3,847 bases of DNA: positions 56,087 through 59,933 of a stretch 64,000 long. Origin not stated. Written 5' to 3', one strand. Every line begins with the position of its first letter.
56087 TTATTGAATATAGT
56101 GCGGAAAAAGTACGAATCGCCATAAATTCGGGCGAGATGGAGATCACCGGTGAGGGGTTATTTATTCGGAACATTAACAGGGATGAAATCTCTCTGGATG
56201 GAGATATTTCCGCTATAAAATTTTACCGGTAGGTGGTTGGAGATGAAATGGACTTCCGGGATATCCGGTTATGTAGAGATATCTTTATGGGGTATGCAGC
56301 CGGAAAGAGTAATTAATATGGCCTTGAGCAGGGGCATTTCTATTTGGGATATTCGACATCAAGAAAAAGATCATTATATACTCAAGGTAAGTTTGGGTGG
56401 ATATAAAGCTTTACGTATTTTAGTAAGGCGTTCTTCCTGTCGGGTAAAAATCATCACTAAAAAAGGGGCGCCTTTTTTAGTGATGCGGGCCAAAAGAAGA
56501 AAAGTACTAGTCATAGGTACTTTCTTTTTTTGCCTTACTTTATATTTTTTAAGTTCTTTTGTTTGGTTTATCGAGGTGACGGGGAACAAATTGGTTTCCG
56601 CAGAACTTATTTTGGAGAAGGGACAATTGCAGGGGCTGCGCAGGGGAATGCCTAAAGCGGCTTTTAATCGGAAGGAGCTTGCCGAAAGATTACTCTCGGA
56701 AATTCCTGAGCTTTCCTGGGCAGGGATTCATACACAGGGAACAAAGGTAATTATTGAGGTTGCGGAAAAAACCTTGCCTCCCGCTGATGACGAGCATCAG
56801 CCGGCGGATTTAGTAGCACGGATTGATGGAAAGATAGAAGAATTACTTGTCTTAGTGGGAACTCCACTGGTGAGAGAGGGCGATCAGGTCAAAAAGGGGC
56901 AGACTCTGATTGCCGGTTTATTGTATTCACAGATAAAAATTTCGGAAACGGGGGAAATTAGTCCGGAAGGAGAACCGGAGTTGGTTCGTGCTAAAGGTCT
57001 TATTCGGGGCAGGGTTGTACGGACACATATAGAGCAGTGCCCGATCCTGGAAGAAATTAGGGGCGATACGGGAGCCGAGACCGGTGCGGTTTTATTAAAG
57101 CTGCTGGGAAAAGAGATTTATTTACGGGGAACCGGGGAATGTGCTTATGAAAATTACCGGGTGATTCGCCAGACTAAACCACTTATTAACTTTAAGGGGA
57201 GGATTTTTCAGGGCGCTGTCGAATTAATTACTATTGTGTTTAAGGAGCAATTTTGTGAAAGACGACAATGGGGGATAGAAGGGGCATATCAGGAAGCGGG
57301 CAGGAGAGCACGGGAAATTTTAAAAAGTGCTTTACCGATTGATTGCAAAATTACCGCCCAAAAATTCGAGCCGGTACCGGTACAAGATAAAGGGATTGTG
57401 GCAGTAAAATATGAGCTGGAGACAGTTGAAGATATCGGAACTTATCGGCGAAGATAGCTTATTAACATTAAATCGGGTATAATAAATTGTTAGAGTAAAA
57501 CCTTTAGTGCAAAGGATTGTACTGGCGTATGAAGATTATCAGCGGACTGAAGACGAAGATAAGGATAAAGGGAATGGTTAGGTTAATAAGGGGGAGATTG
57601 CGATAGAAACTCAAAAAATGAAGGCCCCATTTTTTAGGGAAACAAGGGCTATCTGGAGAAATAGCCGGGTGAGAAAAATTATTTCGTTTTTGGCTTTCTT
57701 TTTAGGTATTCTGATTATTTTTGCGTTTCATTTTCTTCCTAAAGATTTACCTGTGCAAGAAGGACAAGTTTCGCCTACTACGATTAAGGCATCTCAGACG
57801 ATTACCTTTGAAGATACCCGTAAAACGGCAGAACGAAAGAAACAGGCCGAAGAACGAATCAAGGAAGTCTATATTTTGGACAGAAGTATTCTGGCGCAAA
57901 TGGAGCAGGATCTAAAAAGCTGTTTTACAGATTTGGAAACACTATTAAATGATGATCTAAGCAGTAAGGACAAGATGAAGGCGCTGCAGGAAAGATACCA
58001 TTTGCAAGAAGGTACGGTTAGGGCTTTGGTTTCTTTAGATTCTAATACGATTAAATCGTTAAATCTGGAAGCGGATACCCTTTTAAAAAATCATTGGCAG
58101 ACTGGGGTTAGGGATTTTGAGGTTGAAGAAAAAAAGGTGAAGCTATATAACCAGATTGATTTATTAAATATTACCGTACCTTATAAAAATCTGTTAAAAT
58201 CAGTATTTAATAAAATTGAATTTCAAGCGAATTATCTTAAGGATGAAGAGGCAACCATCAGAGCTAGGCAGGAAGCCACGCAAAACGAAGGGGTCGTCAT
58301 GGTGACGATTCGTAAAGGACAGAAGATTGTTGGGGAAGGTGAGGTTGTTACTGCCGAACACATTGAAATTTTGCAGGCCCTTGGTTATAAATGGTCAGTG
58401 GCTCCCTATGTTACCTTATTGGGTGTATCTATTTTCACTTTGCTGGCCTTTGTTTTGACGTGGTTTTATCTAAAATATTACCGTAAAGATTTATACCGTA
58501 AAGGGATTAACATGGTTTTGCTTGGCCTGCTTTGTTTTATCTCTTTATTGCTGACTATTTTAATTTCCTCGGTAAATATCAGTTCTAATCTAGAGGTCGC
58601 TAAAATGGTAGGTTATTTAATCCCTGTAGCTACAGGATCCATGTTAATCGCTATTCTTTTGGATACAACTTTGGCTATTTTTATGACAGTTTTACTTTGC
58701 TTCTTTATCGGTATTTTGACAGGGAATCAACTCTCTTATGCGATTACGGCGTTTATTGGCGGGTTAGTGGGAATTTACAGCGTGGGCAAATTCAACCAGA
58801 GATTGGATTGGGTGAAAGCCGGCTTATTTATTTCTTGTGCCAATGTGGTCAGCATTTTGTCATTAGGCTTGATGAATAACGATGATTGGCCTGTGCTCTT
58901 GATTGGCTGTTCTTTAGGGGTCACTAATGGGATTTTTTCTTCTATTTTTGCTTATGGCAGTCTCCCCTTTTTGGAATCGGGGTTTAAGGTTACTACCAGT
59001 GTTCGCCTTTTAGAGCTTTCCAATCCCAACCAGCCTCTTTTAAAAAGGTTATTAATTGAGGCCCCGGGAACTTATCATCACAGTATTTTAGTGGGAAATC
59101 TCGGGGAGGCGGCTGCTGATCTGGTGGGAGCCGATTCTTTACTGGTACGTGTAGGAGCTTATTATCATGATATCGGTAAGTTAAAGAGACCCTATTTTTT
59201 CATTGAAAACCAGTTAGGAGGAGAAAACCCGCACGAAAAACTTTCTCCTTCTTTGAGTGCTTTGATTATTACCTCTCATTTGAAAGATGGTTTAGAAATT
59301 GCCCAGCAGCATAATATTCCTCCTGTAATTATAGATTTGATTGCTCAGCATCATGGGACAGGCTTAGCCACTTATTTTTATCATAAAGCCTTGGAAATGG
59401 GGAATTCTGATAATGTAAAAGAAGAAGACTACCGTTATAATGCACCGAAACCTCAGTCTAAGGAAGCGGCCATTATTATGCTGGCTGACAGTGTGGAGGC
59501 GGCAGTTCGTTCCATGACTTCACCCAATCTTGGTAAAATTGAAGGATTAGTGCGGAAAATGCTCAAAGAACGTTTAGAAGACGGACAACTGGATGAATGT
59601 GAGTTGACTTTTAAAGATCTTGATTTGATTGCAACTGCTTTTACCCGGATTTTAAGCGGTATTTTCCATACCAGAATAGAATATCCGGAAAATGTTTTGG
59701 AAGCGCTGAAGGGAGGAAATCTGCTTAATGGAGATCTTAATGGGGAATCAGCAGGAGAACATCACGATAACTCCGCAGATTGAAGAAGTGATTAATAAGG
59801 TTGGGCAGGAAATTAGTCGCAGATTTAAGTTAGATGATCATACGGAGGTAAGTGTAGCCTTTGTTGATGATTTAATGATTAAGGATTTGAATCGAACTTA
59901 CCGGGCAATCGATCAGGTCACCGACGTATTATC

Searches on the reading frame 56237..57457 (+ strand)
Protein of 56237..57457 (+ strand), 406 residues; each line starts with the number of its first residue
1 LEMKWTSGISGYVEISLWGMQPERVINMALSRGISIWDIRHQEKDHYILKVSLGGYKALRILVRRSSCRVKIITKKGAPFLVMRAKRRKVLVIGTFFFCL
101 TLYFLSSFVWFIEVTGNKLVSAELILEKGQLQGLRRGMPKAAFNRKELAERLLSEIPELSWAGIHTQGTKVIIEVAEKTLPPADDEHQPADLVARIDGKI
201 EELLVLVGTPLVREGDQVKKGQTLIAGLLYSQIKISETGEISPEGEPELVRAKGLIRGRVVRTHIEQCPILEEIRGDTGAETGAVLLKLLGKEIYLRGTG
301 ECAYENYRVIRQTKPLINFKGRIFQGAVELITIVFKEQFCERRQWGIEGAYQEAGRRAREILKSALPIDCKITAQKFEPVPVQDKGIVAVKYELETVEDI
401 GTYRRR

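Call 4: search_protein_families(library=pfam, proteins=[window:56237-57457:+])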
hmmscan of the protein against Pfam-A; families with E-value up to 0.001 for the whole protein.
window:56237-57457:+ (406 aa): 2 families
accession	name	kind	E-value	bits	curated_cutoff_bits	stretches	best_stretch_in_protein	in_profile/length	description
PF06898.16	YqfD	-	6.1e-104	348.4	25.2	1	9-400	3-379/379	Putative stage IV sporulation protein YqfD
PF13533.13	Biotin_lipoyl_2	-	0.00092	19.4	29.8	0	212-225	16-29/32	Biotin-lipoyl like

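Call 76: find_encoding_contigs(protein=window:56243-57457:+, flank=3000, max_places=10)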
Protein window:56243-57457:+ (404 aa): 11 contigs read that carry it; 7 places shown.
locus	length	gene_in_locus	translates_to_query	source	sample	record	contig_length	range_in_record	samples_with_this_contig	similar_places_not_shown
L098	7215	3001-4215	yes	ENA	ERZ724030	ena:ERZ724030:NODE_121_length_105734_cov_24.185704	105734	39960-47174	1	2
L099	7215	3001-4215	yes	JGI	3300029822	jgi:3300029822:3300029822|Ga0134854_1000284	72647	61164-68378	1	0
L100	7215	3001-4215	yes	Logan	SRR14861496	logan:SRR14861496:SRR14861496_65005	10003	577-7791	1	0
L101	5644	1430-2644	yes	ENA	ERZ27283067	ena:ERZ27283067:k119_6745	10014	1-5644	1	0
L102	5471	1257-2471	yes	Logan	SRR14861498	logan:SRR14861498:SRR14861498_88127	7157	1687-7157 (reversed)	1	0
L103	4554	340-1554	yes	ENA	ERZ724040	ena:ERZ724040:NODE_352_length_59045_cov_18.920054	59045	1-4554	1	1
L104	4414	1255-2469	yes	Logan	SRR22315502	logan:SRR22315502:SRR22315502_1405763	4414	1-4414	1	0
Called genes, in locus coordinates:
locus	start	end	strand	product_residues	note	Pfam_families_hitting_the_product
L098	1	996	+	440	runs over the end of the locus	PF01972:SDH_protease (faint), PF25145:NfeD1b_N, PF24961:NfeD_membrane, PF01957:NfeD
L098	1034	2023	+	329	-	PF12127:FloA, PF02403:Seryl_tRNA_N (weak)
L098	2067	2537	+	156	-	-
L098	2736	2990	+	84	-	PF07873:YabP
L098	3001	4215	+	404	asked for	PF06898:YqfD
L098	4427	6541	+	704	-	PF07697:7TMR-HDED, PF07698:7TM-7TMR_HD, PF01966:HD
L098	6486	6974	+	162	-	PF02130:YbeY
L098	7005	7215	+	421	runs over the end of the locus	PF01595:CNNM, PF00571:CBS, PF03471:CorC_HlyC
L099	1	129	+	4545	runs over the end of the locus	-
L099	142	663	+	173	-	-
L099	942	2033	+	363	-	-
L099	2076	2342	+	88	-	PF13711:DUF4160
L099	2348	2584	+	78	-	PF10387:DUF2442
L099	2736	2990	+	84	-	PF07873:YabP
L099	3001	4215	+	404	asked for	PF06898:YqfD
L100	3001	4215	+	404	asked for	PF06898:YqfD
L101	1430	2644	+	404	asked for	PF06898:YqfD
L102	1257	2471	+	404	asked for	PF06898:YqfD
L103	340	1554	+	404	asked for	PF06898:YqfD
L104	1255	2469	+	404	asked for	PF06898:YqfD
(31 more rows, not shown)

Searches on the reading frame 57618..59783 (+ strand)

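Call 4: search_protein_families(library=pfam, proteins=[window:57618-59783:+])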
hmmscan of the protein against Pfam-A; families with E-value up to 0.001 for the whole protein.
window:57618-59783:+ (721 aa): 3 families
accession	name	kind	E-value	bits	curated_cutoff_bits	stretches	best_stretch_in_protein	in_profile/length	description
PF07698.17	7TM-7TMR_HD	-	2.7e-44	151.8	29.4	1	265-460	2-190/190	7TM receptor with intracellular HD hydrolase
PF07697.16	7TMR-HDED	-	1.5e-43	149.9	27.6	1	47-256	1-221/224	7TM-HD extracellular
PF01966.28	HD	-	2e-17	64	22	1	485-628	1-115/116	HD domain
